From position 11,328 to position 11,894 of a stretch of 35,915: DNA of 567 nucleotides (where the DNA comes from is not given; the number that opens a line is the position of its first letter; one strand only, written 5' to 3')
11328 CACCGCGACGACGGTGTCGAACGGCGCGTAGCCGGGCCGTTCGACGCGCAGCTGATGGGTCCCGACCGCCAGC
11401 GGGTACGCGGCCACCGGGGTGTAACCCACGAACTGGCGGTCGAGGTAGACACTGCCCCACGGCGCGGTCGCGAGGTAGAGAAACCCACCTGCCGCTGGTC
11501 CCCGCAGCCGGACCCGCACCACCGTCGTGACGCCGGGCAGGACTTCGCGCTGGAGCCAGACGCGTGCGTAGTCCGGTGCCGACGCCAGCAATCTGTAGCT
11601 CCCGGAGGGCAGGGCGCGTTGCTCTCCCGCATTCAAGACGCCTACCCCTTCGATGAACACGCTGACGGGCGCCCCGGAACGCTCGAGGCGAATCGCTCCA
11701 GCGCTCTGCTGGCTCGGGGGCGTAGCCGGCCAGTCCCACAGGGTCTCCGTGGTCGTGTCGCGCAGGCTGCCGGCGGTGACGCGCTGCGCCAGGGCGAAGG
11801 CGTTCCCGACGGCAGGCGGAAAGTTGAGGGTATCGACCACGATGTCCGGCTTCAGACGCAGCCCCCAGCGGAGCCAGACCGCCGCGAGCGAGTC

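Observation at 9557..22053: Five-gene, translationally coupled envelope module: giant Ig-repeat lipoprotein, PEGA-domain Ser/Thr kinase, 2xPEGA protein, membrane anchor and small OM beta-barrel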

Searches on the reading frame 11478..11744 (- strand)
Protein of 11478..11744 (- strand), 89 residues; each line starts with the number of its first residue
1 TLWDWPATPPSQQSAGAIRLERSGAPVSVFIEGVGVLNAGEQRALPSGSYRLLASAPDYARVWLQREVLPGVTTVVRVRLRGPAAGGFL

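Call 82: search_protein_families(library=pfam, alignment_id=A6, max_evalue=1)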
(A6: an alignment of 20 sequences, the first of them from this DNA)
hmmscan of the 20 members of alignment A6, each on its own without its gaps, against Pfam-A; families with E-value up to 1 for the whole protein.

A. member 1, seq(89 aa): 2 families
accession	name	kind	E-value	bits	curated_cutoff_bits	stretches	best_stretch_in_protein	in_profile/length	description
PF13620.12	CarboxypepD_reg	-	0.011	16.5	32.3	1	43-80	43-81/82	Carboxypeptidase regulatory-like domain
PF21500.3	HolB_lid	-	0.62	10.4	27.1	0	59-68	5-14/40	DNA polymerase III subunit delta', AAA+ ATPase lid domain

B. families by the number of members that match (of 20 scanned): 11 families
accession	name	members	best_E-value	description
PF13620.12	CarboxypepD_reg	17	5.8e-05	Carboxypeptidase regulatory-like domain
PF08308.17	PEGA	6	0.0018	PEGA domain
PF20608.4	Phage_tube_C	4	0.013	Phage tail tube protein C-terminal domain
PF07550.17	Shr-like_HID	2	0.14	Heme-binding protein Shr-like, Hb-interacting domain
PF14900.11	DUF4493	2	0.2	Domain of unknown function (DUF4493)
PF19077.6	Big_13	1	0.025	Bacterial Ig-like domain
PF14686.12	fn3_3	1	0.091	Polysaccharide lyase family 4, domain II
PF08197.16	TT_ORF2a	1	0.1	pORF2a truncated protein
PF13715.12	CarbopepD_reg_2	1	0.16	CarboxypepD_reg-like domain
PF18565.7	Glyco_hydro2_C5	1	0.23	Glycoside hydrolase family 2 C-terminal domain 5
PF21500.3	HolB_lid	1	0.62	DNA polymerase III subunit delta', AAA+ ATPase lid domain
